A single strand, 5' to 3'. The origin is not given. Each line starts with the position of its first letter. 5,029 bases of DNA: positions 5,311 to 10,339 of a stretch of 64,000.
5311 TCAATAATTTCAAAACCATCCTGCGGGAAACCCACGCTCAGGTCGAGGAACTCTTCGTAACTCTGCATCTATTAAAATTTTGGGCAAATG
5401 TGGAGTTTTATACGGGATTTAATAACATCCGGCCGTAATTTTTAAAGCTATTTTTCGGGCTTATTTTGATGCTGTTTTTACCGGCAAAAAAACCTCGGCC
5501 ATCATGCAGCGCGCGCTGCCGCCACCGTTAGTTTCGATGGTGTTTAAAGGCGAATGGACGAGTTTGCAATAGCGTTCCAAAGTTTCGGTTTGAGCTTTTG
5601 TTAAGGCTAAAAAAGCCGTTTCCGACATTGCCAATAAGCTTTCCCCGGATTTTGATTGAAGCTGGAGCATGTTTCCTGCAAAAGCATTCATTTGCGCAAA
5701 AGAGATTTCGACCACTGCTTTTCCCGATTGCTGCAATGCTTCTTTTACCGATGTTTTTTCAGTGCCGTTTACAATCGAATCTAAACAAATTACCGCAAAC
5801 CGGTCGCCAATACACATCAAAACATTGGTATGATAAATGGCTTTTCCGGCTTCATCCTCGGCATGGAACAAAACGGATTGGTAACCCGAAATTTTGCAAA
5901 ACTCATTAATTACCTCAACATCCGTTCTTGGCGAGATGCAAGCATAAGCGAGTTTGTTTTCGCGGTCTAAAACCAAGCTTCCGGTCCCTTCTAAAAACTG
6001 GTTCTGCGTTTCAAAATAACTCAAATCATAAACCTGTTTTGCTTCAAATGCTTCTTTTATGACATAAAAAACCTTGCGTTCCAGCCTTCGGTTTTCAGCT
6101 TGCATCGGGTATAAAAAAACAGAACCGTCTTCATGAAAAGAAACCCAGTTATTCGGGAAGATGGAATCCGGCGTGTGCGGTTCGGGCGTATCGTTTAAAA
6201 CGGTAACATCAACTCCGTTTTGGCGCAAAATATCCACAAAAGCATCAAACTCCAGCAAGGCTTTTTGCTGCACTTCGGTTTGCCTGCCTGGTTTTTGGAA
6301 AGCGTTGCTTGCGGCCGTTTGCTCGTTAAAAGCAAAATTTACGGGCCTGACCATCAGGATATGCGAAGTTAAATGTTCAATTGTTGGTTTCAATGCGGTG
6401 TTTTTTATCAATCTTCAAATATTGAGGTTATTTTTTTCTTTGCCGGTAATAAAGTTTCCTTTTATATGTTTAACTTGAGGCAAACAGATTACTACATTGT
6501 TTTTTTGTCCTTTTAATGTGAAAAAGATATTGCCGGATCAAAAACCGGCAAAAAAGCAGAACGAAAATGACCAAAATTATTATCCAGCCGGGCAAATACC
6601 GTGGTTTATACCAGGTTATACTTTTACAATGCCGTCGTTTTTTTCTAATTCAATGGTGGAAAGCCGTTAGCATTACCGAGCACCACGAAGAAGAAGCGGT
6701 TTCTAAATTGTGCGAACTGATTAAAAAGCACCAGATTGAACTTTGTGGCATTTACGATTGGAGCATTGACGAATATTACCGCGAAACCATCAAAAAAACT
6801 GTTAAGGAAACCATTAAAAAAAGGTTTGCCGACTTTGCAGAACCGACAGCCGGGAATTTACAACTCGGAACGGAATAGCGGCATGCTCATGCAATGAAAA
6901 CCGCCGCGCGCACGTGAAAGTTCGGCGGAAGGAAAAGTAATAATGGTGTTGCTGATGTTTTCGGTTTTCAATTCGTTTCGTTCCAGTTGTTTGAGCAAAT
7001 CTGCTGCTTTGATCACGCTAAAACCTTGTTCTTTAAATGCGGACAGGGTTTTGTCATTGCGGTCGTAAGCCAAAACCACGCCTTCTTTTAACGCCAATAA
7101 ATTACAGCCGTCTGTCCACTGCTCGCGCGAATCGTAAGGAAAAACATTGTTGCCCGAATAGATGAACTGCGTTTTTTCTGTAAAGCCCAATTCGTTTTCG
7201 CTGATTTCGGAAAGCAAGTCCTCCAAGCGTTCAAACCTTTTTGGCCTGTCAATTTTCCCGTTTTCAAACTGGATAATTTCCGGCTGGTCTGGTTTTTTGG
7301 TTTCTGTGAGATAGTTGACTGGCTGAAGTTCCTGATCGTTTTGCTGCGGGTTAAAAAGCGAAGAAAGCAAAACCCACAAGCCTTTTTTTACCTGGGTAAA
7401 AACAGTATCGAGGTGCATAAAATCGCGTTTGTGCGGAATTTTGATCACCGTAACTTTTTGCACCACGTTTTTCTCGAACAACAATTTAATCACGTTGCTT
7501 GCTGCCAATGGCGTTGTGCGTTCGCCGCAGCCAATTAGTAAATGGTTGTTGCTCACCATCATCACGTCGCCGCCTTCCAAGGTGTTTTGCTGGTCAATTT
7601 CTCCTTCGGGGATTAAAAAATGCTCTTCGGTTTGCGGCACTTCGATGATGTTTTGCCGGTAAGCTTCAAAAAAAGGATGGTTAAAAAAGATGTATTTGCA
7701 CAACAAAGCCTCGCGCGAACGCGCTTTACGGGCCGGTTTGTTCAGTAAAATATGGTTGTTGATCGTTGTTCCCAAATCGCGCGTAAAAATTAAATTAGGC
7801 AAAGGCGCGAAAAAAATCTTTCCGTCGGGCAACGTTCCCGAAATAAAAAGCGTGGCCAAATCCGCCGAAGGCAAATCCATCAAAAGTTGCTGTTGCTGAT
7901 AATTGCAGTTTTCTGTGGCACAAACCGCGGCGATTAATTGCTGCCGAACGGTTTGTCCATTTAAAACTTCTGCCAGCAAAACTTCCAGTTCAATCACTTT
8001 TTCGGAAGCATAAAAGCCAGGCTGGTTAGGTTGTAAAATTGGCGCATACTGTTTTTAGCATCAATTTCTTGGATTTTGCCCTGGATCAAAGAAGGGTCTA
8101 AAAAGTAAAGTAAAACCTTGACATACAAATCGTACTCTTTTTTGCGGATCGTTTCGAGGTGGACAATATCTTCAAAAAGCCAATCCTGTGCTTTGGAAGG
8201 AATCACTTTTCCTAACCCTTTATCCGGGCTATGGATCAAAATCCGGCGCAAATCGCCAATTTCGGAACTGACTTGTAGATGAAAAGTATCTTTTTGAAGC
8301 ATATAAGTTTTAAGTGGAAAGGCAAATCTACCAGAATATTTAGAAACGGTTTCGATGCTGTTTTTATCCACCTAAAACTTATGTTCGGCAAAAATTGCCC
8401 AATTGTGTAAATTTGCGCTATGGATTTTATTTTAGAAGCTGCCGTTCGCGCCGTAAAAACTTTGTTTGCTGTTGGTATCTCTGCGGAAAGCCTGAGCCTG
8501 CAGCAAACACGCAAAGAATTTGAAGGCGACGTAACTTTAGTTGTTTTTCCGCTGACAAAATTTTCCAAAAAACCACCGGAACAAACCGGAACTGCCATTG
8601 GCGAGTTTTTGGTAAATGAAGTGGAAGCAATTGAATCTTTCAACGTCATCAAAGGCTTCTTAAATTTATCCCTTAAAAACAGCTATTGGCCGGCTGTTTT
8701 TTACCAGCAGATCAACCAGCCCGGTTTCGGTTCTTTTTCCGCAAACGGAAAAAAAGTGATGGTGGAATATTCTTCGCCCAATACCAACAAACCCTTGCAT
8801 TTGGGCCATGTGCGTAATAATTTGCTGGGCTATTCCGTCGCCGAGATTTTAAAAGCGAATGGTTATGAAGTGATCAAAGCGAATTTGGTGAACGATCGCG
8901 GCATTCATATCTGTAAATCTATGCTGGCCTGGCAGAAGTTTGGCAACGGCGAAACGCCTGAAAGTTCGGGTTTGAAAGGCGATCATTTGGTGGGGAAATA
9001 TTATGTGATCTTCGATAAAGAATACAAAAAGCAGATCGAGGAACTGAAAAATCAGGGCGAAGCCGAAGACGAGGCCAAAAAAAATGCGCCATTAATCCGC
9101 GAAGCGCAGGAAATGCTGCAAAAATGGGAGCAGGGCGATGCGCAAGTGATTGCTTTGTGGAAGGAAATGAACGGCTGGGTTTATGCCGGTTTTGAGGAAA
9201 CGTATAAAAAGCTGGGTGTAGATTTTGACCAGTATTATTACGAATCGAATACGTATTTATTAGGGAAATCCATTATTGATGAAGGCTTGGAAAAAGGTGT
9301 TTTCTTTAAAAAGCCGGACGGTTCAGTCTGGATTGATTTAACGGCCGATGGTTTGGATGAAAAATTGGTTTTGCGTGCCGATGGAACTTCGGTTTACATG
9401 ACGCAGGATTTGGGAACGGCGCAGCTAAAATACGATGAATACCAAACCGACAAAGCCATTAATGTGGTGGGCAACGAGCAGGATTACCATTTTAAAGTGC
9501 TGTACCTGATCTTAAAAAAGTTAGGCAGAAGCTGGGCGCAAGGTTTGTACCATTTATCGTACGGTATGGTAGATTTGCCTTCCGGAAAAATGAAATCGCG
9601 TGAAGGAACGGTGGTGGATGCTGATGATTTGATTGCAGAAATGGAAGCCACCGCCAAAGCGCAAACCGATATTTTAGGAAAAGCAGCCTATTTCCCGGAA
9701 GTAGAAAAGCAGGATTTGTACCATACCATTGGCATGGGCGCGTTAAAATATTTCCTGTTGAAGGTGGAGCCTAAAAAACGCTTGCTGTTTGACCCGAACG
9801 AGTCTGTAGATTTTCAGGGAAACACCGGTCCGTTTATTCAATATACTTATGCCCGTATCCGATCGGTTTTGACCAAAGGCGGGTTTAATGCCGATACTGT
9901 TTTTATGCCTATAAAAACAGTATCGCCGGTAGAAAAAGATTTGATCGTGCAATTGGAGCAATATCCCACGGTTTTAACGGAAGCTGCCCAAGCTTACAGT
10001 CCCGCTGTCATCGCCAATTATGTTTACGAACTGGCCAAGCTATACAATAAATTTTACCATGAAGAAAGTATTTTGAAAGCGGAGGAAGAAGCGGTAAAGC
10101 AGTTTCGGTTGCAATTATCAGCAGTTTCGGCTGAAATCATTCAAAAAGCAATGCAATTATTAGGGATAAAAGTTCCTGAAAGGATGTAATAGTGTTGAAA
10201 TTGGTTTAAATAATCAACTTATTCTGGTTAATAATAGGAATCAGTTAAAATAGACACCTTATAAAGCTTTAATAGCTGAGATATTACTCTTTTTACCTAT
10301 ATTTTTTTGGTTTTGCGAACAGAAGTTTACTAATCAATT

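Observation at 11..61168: Two related 12-mers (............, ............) occur 43 times as exact copies, in both orientations, inside and outside genes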

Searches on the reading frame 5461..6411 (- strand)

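Call 56: search_protein_families(library=pfam, proteins=[window:5461-6411:-], max_evalue=0.0001)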
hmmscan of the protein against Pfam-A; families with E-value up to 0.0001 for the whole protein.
window:5461-6411:- (316 aa): 2 families
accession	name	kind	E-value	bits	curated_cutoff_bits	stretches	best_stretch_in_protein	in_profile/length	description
PF19420.4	DDAH_eukar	-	1.1e-105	353.5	23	1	26-308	1-291/291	N,N dimethylarginine dimethylhydrolase, eukaryotic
PF02274.22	ADI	-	3.2e-06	26.9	22.8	0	98-230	138-278/377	Arginine deiminase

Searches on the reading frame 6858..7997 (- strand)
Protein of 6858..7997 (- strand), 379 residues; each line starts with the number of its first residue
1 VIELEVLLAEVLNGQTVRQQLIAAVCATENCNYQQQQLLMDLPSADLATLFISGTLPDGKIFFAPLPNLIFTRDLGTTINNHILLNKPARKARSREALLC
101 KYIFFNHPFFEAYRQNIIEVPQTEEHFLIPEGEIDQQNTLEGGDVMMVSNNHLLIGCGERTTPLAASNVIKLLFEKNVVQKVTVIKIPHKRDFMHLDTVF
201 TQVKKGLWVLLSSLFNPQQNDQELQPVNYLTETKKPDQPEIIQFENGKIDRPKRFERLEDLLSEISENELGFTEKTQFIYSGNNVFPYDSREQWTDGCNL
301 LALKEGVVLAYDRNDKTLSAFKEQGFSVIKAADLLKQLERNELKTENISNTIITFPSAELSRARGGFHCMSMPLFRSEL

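Call 56: search_protein_families(library=pfam, proteins=[window:6858-7997:-], max_evalue=0.0001)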
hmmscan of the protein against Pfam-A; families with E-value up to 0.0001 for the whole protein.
window:6858-7997:- (379 aa): 2 families
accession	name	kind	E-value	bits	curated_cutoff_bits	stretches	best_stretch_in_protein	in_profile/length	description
PF02274.22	ADI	-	4.3e-59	200.9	22.8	1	60-376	115-377/377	Arginine deiminase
PF19420.4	DDAH_eukar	-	1.1e-07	31.8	23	1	66-221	57-203/291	N,N dimethylarginine dimethylhydrolase, eukaryotic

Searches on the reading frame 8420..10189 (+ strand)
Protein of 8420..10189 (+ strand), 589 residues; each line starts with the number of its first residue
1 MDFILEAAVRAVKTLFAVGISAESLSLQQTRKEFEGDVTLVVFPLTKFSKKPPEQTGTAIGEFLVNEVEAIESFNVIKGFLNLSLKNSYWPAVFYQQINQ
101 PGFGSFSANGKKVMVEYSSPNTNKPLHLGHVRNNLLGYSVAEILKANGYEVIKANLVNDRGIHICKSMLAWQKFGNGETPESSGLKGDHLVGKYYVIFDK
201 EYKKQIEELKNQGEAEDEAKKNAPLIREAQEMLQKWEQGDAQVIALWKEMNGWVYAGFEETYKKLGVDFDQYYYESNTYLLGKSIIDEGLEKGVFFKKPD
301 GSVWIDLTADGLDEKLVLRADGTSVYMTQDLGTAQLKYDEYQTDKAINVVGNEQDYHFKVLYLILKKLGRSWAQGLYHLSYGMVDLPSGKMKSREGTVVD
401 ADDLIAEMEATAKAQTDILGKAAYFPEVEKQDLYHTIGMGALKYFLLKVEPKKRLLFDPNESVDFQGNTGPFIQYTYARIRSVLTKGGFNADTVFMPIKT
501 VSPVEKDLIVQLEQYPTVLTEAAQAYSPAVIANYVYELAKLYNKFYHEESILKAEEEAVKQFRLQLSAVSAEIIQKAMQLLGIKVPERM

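Call 11: find_encoding_contigs(protein=window:8420-10189:+, flank=10000, max_places=6)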
Protein window:8420-10189:+ (589 aa): no gene with exactly this product is on record in the collection.

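Call 13: find_related_loci(query=window:8420-10189:+, collection=genome_contigs, flank=10000)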
Query window:8420-10189:+ (589 aa) in genome_contigs; peptide patterns used: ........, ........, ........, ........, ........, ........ (x = any residue, [..] = any of these).
600 stretches matched a pattern (row limit reached: there are more); 593 encode a relative of the query (tblastn E <= 1e-3); the best 80 are kept; 80 distinct loci.
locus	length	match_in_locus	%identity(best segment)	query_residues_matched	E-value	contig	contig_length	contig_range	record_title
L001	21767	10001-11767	74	1-589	0e+0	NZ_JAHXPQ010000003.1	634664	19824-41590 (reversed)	Mucilaginibacter rivuli strain HMF5004 3, whole genome shotgun sequence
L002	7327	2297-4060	73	1-589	0e+0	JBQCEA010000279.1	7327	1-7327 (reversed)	MAG: Mucilaginibacter sp. isolate bin1058 k127_2547102, whole genome shotgun sequence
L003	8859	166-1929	72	1-589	0e+0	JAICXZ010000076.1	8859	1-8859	MAG: Mucilaginibacter sp. isolate LS_FP_2_bin.149 k141_2298699_length_8859_cov_7.0000, whole genome shotgun sequence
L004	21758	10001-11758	72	4-589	0e+0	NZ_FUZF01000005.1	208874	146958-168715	Sphingobacterium nematocida strain DSM 24091, whole genome shotgun sequence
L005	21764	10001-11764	72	1-589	0e+0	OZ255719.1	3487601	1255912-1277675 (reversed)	MAG: Mucilaginibacter sp. isolate 5a164ad8-4ace-4363-961a-8a31dc970357 genome assembly, chromosome: 1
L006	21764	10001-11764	72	1-589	0e+0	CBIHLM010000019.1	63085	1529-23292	MAG TPA_asm: uncultured Pedobacter sp. isolate SRR17255076_binner12_Refined_6 genome assembly, contig: ERZ27337262.28, w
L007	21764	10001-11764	71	1-589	0e+0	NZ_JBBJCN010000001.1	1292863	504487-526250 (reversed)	Pedobacter superstes strain P351 1, whole genome shotgun sequence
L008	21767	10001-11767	72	1-589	0e+0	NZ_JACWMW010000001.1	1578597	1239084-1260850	Mucilaginibacter rigui strain CGMCC 1.13878 NODE_1_length_1578597_cov_49.423236, whole genome shotgun sequence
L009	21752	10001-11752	72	4-589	0e+0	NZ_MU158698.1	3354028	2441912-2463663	Sphingobacterium hungaricum strain KB22 scaffold2, whole genome shotgun sequence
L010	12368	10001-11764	71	1-589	0e+0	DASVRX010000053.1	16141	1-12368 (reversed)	MAG TPA_asm: Pedobacter sp. isolate SMAG_U3247 k141_147491, whole genome shotgun sequence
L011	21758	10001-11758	70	4-589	0e+0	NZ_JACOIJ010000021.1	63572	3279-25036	Sphingobacterium litopenaei strain DN04309 NODE_21_length_63572_cov_20.861770, whole genome shotgun sequence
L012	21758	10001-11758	71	4-589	0e+0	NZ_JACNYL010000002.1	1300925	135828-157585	Sphingobacterium chuzhouense strain KCTC 42746 NODE_2_length_1300925_cov_40.776353, whole genome shotgun sequence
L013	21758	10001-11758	71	4-589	0e+0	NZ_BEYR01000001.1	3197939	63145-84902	Sphingobacterium sp. HMA12 HMA1201, whole genome shotgun sequence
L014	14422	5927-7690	70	1-589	0e+0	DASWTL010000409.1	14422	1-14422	MAG TPA_asm: Sphingobacteriaceae bacterium isolate SMAG_U3574 k141_173029, whole genome shotgun sequence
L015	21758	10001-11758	71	4-589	0e+0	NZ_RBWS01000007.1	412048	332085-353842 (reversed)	Sphingobacterium puteale strain M05W1-28 NODE_5_length_412048_cov_331.002690, whole genome shotgun sequence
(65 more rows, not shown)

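Call 17: find_homologous_proteins(query=window:8420-10189:+, max_evalue=1e-50)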
Query window:8420-10189:+ (589 aa): 8000 proteins with E <= 1e-50 among 8000 candidates; the best 120 are listed.
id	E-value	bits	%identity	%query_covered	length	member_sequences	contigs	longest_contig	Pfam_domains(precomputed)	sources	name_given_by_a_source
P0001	0.0e+0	1320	100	100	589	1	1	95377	PF05746.22,PF00750.26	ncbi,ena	-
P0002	0.0e+0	1247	94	100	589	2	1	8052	PF05746.22,PF00750.26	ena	-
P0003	0.0e+0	1235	93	100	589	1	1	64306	PF05746.22,PF00750.26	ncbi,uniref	ncbi:MAG: arginine--tRNA ligase [Mucilaginibacter sp.]|uniref:arginine--tRNA ligase n=1 Tax=Mucilagi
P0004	0.0e+0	1200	90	100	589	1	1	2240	PF05746.22,PF00750.26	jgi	-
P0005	0.0e+0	1199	84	100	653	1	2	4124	PF05746.22,PF00750.26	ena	-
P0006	0.0e+0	1198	90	100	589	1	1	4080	PF05746.22,PF00750.26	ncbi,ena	-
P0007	0.0e+0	1197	90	100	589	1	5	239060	PF05746.22,PF00750.26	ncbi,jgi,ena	jgi:arginyl-tRNA synthetase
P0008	0.0e+0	1195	90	100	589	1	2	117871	PF05746.22,PF00750.26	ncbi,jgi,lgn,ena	-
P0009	0.0e+0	1191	89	100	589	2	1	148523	PF05746.22,PF00750.26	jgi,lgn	-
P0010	0.0e+0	1191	90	100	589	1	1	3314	PF05746.22,PF00750.26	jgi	jgi:arginyl-tRNA synthetase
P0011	0.0e+0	1183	89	100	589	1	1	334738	PF05746.22,PF00750.26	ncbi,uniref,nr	ncbi:arginine--tRNA ligase [Mucilaginibacter arboris]|uniref:Arginine--tRNA ligase n=1 Tax=Mucilagin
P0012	0.0e+0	1180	88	100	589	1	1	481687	PF05746.22,PF00750.26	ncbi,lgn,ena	-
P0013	0.0e+0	1180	89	100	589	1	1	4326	PF05746.22,PF00750.26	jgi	jgi:arginyl-tRNA synthetase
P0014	0.0e+0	1178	89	100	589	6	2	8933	PF05746.22,PF00750.26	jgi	jgi:arginyl-tRNA synthetase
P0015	0.0e+0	1176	90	100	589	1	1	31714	PF05746.22,PF00750.26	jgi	-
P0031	0.0e+0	1152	86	100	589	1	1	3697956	PF05746.22,PF00750.26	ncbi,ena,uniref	ncbi:arginine--tRNA ligase [Mucilaginibacter sp.]|uniref:arginine--tRNA ligase n=1 Tax=Mucilaginibac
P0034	0.0e+0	1085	83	100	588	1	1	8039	PF05746.22,PF00750.26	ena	-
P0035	0.0e+0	1014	75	100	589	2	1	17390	PF05746.22,PF00750.26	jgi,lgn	-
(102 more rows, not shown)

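Call 18: find_encoding_contigs(protein=P0003, flank=10000, max_places=2)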
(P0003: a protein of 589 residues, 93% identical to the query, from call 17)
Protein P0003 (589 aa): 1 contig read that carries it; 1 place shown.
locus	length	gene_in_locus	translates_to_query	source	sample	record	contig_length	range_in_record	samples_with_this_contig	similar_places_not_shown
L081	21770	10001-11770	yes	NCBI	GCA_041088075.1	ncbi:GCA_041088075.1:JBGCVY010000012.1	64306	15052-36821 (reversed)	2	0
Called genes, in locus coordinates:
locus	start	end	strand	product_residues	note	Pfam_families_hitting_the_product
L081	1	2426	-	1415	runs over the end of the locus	PF07494:Reg_prop (faint), PF08450:SGL (faint), PF07495:Y_Y_Y, PF00512:HisKA, PF02518:HATPase_c, PF00072:Response_reg, PF23198:PDE8A_N (weak), PF00072:Response_reg, +1 more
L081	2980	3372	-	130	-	PF07843:DUF1634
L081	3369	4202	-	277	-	PF01925:TauE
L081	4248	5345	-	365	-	PF09995:MPAB_Lcp_cat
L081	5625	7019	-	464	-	PF02784:Orn_Arg_deC_N, PF00278:Orn_DAP_Arg_deC (weak)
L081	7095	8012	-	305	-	PF19420:DDAH_eukar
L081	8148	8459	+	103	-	-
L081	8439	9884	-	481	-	PF02274:ADI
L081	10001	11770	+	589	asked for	PF00750:tRNA-synt_1d, PF05746:DALR_1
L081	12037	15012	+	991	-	PF13715:CarbopepD_reg_2, PF23591:CILP, PF07715:Plug, PF00593:TonB_dep_Rec_b-barrel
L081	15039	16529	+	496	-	PF14322:SusD-like_3, PF07980:SusD_RagB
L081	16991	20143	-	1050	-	PF00873:ACR_tran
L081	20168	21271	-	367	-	PF25919:BSH_CusB (faint), PF25917:BSH_RND, PF25973:BSH_CzcB, PF25944:Beta-barrel_RND (weak), PF25954:Beta-barrel_RND_2, PF25967:RND-MFP_C (weak)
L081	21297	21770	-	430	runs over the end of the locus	PF02321:OEP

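Call 19: find_encoding_contigs(protein=P0011, flank=10000, max_places=2)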
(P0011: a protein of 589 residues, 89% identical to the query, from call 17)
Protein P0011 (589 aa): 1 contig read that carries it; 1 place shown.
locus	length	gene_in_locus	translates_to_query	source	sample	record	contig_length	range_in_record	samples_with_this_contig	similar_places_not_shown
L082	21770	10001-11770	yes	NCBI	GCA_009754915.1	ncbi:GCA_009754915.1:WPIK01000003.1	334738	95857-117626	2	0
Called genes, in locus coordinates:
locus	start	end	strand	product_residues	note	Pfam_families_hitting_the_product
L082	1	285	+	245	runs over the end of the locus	PF00535:Glycos_transf_2, PF10111:Glyco_tranf_2_2, PF13641:Glyco_tranf_2_3 (weak)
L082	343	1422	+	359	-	PF00953:Glycos_transf_4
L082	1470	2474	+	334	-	PF00044:Gp_dh_N, PF02800:Gp_dh_C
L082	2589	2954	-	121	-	-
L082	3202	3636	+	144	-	PF00583:Acetyltransf_1, PF13673:Acetyltransf_10, PF13508:Acetyltransf_7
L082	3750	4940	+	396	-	PF00162:PGK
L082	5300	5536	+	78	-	-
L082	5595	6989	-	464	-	PF02784:Orn_Arg_deC_N, PF00278:Orn_DAP_Arg_deC (weak)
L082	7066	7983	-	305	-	PF19420:DDAH_eukar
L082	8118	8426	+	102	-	-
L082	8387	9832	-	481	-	PF02274:ADI, PF19420:DDAH_eukar (faint)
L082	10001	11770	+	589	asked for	PF00750:tRNA-synt_1d, PF05746:DALR_1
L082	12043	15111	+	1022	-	PF13620:CarboxypepD_reg, PF13715:CarbopepD_reg_2, PF07715:Plug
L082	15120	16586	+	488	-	PF14322:SusD-like_3, PF07980:SusD_RagB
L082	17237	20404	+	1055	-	PF13620:CarboxypepD_reg, PF13715:CarbopepD_reg_2, PF07715:Plug, PF00593:TonB_dep_Rec_b-barrel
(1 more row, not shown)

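Call 20: find_encoding_contigs(protein=P0031, flank=10000, max_places=2)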
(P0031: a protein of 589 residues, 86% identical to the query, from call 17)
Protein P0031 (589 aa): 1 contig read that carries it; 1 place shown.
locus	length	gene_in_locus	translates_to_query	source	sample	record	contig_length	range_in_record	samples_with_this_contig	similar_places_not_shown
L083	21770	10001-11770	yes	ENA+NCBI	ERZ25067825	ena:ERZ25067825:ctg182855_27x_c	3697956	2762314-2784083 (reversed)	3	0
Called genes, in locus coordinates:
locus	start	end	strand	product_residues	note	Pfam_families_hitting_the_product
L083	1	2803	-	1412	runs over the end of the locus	PF07494:Reg_prop (faint), PF08450:SGL (faint), PF23748:Beta-prop_LRRK2 (faint), PF07495:Y_Y_Y, PF00512:HisKA, PF02518:HATPase_c, PF00072:Response_reg, PF23198:PDE8A_N (weak), +1 more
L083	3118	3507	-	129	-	PF07843:DUF1634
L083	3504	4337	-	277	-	PF01925:TauE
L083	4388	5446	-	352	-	PF09995:MPAB_Lcp_cat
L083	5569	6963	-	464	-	PF02784:Orn_Arg_deC_N, PF00278:Orn_DAP_Arg_deC (weak)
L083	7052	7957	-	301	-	PF19420:DDAH_eukar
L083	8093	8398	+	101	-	-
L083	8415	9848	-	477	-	PF02274:ADI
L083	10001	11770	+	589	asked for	PF00750:tRNA-synt_1d, PF05746:DALR_1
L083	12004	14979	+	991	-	PF13620:CarboxypepD_reg, PF13715:CarbopepD_reg_2, PF07715:Plug, PF00593:TonB_dep_Rec_b-barrel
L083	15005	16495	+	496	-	PF14322:SusD-like_3, PF07980:SusD_RagB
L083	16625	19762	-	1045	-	PF00873:ACR_tran, PF03176:MMPL (weak)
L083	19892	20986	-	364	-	PF25917:BSH_RND (weak), PF25973:BSH_CzcB, PF25893:HH_CzcB (weak), PF25954:Beta-barrel_RND_2, PF25990:Beta-barrel_YknX (faint)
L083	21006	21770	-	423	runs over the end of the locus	PF02321:OEP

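Call 45: find_encoding_contigs(protein=P0034, flank=10000, max_places=1)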
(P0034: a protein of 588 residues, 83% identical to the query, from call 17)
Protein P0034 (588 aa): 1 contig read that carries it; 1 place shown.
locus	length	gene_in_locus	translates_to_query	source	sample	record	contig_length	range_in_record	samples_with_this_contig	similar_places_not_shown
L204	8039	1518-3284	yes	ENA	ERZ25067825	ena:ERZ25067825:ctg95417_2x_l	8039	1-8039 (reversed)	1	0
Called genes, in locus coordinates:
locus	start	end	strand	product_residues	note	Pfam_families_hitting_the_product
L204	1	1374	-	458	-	?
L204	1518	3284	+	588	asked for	PF00750:tRNA-synt_1d, PF05746:DALR_1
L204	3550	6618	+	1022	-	PF13715:CarbopepD_reg_2, PF07715:Plug, PF00593:TonB_dep_Rec_b-barrel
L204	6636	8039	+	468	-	?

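Call 46: find_encoding_contigs(protein=P0035, flank=10000, max_places=1)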
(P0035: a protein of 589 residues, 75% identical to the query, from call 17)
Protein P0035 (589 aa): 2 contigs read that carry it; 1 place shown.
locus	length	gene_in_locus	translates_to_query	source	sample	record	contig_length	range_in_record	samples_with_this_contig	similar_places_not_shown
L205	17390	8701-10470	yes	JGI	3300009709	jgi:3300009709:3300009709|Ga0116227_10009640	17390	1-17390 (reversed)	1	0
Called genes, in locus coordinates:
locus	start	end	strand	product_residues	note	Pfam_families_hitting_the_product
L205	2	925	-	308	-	?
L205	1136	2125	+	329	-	PF02885:Glycos_trans_3N, PF00591:Glycos_transf_3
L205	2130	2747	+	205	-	PF00697:PRAI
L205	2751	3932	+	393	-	PF00291:PALP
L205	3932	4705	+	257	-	PF00290:Trp_syntA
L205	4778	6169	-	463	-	PF00278:Orn_DAP_Arg_deC (weak), PF02784:Orn_Arg_deC_N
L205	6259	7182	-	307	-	PF19420:DDAH_eukar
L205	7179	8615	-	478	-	PF02274:ADI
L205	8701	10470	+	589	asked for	PF00750:tRNA-synt_1d, PF05746:DALR_1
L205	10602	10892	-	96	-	PF12779:WXXGXW (faint)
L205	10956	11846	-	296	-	PF01210:NAD_Gly3P_dh_N (weak), PF02737:3HCDH_N, PF00725:3HCDH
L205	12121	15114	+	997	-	PF13620:CarboxypepD_reg, PF13715:CarbopepD_reg_2, PF07715:Plug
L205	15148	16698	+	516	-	PF14322:SusD-like_3, PF07980:SusD_RagB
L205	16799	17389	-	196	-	?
